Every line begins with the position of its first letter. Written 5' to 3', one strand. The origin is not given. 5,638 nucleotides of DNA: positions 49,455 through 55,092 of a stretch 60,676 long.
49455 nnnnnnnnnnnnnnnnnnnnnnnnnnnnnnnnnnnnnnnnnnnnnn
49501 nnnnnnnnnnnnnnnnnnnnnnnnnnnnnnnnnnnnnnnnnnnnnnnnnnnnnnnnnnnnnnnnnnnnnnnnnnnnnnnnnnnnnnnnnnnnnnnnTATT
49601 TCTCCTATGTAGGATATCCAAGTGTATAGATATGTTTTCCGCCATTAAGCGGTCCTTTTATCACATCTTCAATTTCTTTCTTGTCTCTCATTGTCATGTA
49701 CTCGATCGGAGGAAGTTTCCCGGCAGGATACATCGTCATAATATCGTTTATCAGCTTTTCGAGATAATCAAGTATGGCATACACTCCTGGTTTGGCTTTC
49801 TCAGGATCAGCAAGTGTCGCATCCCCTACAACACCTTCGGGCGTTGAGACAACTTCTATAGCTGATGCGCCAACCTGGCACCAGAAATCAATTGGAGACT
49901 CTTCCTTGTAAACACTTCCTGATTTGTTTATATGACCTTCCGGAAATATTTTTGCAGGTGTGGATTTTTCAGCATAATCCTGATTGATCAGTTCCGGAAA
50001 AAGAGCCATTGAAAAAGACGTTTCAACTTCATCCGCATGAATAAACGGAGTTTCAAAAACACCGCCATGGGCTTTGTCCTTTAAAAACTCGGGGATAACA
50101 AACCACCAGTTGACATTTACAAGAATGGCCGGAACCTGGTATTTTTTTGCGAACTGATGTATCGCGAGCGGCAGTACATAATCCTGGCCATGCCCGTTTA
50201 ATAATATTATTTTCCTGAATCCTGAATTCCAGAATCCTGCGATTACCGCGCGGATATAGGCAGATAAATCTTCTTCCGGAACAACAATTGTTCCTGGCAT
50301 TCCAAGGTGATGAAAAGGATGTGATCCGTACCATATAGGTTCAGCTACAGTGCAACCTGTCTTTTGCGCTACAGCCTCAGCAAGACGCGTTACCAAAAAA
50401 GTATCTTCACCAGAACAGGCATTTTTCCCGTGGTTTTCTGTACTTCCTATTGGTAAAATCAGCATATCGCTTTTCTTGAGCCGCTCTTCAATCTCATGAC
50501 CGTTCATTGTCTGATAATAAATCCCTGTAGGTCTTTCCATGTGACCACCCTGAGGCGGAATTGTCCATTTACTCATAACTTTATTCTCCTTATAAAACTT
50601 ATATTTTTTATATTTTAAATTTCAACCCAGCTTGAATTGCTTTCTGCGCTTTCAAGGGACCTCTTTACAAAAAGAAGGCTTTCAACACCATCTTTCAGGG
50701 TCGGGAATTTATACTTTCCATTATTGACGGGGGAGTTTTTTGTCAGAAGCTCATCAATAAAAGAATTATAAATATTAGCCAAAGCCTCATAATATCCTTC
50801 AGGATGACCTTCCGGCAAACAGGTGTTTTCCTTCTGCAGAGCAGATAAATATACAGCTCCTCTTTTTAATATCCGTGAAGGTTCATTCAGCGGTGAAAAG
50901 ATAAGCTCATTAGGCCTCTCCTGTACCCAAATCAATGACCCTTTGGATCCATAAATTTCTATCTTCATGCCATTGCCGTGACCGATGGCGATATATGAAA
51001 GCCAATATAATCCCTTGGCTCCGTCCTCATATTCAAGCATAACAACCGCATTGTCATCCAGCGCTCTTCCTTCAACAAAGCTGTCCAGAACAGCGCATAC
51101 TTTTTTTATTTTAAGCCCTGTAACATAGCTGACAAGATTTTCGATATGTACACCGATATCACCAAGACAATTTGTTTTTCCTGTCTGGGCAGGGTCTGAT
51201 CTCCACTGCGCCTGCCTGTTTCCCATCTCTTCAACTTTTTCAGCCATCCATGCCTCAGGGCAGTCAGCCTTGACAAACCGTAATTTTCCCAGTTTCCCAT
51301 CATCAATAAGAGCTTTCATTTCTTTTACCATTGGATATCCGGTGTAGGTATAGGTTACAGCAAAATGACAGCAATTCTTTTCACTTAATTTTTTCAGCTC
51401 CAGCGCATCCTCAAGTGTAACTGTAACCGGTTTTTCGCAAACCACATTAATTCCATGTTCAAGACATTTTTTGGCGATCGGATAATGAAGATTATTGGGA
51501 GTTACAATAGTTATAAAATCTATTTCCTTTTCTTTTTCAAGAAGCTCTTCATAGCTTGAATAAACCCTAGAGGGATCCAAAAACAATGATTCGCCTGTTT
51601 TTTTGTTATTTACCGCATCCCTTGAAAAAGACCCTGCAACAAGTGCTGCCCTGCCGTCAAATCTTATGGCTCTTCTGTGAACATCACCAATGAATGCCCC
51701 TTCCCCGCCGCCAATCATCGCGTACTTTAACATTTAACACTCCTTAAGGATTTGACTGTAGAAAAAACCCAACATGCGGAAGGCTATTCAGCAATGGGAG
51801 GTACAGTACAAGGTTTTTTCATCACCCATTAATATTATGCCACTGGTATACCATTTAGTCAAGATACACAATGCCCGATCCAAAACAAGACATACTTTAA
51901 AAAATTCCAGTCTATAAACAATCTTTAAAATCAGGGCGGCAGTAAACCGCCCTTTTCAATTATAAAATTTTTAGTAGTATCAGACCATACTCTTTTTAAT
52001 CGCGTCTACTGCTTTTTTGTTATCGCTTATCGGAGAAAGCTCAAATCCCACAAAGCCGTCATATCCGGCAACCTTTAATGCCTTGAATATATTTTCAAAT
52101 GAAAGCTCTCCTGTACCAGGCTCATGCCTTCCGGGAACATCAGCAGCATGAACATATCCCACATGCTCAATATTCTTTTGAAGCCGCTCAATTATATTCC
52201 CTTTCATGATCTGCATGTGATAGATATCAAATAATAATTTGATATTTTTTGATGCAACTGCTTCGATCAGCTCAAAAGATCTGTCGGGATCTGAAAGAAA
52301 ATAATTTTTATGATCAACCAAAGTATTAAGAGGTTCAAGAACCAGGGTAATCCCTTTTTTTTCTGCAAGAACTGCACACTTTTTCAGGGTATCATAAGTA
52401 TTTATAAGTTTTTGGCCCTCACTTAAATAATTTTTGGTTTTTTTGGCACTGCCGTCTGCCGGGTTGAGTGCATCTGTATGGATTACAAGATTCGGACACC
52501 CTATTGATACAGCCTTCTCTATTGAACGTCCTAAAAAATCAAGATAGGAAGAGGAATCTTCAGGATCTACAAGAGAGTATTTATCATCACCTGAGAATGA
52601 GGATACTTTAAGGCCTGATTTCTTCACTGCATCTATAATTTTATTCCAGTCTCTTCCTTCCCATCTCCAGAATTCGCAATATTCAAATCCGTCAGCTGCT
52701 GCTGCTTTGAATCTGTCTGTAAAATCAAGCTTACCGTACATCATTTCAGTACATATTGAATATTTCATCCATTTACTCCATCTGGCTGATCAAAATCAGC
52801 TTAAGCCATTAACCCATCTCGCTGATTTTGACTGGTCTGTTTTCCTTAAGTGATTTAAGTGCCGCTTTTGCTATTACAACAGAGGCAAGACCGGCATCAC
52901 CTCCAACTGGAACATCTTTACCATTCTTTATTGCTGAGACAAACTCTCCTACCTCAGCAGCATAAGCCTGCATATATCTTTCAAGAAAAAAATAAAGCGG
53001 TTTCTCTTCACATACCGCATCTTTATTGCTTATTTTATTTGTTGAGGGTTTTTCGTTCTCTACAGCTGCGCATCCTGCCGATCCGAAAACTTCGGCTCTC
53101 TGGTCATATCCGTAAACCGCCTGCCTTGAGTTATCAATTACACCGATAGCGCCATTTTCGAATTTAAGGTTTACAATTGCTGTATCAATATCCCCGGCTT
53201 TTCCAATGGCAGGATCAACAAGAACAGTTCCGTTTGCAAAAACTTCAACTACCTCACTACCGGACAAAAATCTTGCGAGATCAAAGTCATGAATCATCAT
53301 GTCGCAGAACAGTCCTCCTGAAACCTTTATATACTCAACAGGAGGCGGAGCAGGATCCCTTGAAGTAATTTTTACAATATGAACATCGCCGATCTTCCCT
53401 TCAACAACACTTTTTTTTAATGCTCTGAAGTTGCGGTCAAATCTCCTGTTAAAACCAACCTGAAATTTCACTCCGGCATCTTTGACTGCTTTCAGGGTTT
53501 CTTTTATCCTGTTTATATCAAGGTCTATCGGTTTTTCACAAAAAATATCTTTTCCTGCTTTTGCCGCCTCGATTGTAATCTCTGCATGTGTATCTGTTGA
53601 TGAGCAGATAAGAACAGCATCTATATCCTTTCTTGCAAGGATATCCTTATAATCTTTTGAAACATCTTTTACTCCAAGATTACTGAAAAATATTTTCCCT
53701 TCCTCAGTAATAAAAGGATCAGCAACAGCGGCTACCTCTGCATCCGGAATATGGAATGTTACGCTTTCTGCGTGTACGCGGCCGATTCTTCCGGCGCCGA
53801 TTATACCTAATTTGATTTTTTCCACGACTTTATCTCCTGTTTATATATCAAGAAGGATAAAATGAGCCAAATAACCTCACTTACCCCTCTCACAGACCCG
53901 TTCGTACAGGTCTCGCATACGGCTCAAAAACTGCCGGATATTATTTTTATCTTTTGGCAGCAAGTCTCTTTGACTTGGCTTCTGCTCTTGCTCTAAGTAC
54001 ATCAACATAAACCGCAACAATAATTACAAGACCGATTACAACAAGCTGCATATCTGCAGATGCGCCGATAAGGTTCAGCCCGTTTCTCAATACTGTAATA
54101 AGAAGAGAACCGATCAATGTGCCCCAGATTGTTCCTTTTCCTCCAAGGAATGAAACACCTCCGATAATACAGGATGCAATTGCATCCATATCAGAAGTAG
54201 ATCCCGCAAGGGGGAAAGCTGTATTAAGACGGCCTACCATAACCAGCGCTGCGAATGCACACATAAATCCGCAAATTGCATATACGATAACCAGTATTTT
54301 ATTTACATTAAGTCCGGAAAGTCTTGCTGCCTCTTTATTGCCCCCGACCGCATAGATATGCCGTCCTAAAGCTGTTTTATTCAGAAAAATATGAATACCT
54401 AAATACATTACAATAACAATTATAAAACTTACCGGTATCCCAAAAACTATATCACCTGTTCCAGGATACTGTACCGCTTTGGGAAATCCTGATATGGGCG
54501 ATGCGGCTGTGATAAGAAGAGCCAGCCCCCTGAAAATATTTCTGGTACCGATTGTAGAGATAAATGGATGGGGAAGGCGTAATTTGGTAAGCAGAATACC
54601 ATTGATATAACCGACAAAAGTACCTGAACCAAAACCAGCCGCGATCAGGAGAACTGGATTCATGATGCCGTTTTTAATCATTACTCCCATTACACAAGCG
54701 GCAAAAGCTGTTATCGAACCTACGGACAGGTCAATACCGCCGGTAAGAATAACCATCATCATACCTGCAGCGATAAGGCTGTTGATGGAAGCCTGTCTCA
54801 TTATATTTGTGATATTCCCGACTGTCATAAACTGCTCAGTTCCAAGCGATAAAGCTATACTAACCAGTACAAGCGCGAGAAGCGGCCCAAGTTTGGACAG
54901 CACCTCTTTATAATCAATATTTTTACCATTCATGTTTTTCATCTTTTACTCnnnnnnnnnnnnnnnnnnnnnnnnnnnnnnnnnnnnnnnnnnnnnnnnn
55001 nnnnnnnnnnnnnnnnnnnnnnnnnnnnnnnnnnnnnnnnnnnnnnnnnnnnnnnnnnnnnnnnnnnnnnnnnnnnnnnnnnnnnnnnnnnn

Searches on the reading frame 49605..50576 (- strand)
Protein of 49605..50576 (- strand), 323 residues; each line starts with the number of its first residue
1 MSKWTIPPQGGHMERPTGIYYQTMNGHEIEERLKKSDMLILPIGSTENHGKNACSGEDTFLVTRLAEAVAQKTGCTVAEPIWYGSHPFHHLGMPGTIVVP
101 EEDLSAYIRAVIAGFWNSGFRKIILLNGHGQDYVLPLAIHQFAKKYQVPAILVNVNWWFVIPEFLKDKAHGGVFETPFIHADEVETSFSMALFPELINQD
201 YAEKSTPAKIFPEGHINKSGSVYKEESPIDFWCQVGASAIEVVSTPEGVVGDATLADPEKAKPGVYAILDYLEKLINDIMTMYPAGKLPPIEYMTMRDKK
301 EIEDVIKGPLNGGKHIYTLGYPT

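Call 40: search_protein_families(library=pfam, proteins=[window:49605-50576:-], max_evalue=0.00001)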
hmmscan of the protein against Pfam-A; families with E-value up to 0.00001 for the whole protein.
window:49605-50576:- (323 aa): 1 family
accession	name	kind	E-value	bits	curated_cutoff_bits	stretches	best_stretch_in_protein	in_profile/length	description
PF02633.19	Creatininase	-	5.5e-52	177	31.3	1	23-276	2-238/238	Creatinine amidohydrolase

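Call 43: search_protein_families(library=ncbifam, proteins=[window:49605-50576:-], max_evalue=1e-20)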
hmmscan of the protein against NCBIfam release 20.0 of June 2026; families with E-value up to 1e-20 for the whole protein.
window:49605-50576:- (323 aa): 2 families
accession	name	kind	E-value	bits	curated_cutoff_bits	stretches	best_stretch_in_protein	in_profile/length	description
NF041098.2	diketo_inos_hlase_IolN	equivalog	6.5e-158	524.6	245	1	13-321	1-307/307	3-dehydro-scyllo-inosose hydrolase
TIGR04448.1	creatininase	equivalog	5.4e-26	91.8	235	1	24-210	2-197/246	creatininase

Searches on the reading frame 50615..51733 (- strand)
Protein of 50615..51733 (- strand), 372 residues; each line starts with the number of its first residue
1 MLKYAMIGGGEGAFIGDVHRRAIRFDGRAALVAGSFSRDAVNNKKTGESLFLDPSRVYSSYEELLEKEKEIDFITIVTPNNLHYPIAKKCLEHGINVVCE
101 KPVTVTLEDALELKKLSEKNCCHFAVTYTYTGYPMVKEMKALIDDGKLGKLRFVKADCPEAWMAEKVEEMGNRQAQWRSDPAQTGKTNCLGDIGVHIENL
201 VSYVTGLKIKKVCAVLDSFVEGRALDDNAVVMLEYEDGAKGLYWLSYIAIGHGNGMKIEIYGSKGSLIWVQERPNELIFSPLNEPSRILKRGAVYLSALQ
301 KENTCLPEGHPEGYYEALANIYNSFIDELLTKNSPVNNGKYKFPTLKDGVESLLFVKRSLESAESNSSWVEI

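Call 40: search_protein_families(library=pfam, proteins=[window:50615-51733:-], max_evalue=0.00001)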
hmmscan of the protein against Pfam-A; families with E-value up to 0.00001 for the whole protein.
window:50615-51733:- (372 aa): 3 families
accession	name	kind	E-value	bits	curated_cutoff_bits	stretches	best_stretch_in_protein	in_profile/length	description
PF22725.1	GFO_IDH_MocA_C3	-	5.3e-27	94.7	27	1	137-267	2-123/124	GFO/IDH/MocA C-terminal domain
PF01408.29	GFO_IDH_MocA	-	1.6e-22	80.9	24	1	2-127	1-119/120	Oxidoreductase family, NAD-binding Rossmann fold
PF02894.22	GFO_IDH_MocA_C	-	1.1e-21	78.1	22.9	1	140-372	1-218/218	Oxidoreductase family, C-terminal alpha/beta domain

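Call 43: search_protein_families(library=ncbifam, proteins=[window:50615-51733:-], max_evalue=1e-20)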
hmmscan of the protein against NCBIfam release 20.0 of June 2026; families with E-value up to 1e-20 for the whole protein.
window:50615-51733:- (372 aa): 4 families
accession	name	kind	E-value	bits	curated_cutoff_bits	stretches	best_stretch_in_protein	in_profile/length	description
NF052479.1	LevoglcsnDh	equivalog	5.9e-28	97.6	650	1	60-226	64-222/386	levoglucosan dehydrogenase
TIGR04380.1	myo_inos_iolG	equivalog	1.3e-22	80.1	355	1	2-281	2-264/330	inositol 2-dehydrogenase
NF041392.1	XylDh_Gfo6_Halo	equivalog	3.2e-22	78.8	350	1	67-266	79-272/350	D-xylose 1-dehydrogenase Gfo6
NF040723.1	UDP-GlcNAcDh_Arch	equivalog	1.4e-21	77.4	450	0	56-243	48-213/302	UDP-N-acetylglucosamine 3-dehydrogenase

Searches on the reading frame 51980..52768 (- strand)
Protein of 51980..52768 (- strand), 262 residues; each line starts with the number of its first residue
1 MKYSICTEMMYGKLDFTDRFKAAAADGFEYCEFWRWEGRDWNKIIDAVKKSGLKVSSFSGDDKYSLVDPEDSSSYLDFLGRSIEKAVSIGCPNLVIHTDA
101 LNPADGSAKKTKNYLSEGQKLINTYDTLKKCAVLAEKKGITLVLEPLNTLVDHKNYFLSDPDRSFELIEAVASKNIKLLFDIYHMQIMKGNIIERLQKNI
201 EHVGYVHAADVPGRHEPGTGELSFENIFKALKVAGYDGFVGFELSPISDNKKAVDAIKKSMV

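Call 40: search_protein_families(library=pfam, proteins=[window:51980-52768:-], max_evalue=0.00001)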
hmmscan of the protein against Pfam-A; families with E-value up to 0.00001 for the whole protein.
window:51980-52768:- (262 aa): 1 family
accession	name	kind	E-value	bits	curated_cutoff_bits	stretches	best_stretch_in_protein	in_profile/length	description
PF01261.30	AP_endonuc_2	-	7.4e-35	121.3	31.1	1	20-253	1-242/249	Xylose isomerase-like TIM barrel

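Call 43: search_protein_families(library=ncbifam, proteins=[window:51980-52768:-], max_evalue=1e-20)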
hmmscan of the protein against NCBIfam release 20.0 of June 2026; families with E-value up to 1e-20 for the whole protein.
window:51980-52768:- (262 aa): 4 families
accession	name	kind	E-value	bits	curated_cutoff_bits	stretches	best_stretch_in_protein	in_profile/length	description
TIGR03234.1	OH-pyruv-isom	equivalog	2.7e-44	151.4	353.45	1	2-254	2-250/254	hydroxypyruvate isomerase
NF043033.1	OxoTetrIsom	equivalog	2.6e-43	148.6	325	1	5-254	6-247/251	2-oxo-tetronate isomerase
NF007444.0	PRK09997.1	equivalog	2.3e-30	105.9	465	1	115-251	113-248/258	hydroxypyruvate isomerase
NF041099.2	keto_glucon_epim_IolO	equivalog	7.8e-23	81.1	300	1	124-256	130-259/269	5-keto-L-gluconate epimerase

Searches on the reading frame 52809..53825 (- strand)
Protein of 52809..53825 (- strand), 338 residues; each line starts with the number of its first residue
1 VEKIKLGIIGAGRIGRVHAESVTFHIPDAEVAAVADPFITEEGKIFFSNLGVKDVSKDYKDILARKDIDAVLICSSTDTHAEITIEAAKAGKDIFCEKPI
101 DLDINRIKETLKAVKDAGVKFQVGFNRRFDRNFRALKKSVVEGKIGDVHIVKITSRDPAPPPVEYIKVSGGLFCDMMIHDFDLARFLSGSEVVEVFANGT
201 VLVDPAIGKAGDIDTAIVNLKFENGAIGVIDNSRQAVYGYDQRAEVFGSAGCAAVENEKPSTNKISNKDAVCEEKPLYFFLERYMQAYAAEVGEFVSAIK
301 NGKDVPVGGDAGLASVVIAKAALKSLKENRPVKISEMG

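Call 40: search_protein_families(library=pfam, proteins=[window:52809-53825:-], max_evalue=0.00001)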
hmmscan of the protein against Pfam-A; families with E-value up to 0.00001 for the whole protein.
window:52809-53825:- (338 aa): 3 families
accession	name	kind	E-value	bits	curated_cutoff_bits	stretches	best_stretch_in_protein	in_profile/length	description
PF22725.1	GFO_IDH_MocA_C3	-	1.2e-29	103.3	27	1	133-252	1-122/124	GFO/IDH/MocA C-terminal domain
PF01408.29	GFO_IDH_MocA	-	3.5e-26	92.7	24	1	4-125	1-120/120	Oxidoreductase family, NAD-binding Rossmann fold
PF02894.22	GFO_IDH_MocA_C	-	3.9e-26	92.7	22.9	1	137-334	1-218/218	Oxidoreductase family, C-terminal alpha/beta domain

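Call 43: search_protein_families(library=ncbifam, proteins=[window:52809-53825:-], max_evalue=1e-20)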
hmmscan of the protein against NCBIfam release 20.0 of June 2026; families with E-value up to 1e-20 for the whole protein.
window:52809-53825:- (338 aa): 4 families
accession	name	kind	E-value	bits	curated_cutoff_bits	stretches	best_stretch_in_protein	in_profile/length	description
TIGR04380.1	myo_inos_iolG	equivalog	1.7e-141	470.9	355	1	3-333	1-330/330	inositol 2-dehydrogenase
NF052679.1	InsChiInosDhIolG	equivalog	8e-40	136.9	540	1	4-332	3-325/343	bifunctional inositol 2-dehydrogenase/D-chiro-inositol 1-dehydrogenase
NF040723.1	UDP-GlcNAcDh_Arch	equivalog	2.2e-34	119.4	450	1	4-327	1-302/302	UDP-N-acetylglucosamine 3-dehydrogenase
NF052479.1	LevoglcsnDh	equivalog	5e-28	97.8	650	1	1-201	1-214/386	levoglucosan dehydrogenase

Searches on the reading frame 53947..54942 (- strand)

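Call 40: search_protein_families(library=pfam, proteins=[window:53947-54942:-], max_evalue=0.00001)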
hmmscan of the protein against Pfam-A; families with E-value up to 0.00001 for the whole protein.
window:53947-54942:- (331 aa): 1 family
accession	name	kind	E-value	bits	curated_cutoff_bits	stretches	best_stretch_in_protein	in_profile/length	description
PF02653.21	BPD_transp_2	-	5.5e-44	150.8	26.8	1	43-311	1-269/269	Branched-chain amino acid transport system / permease component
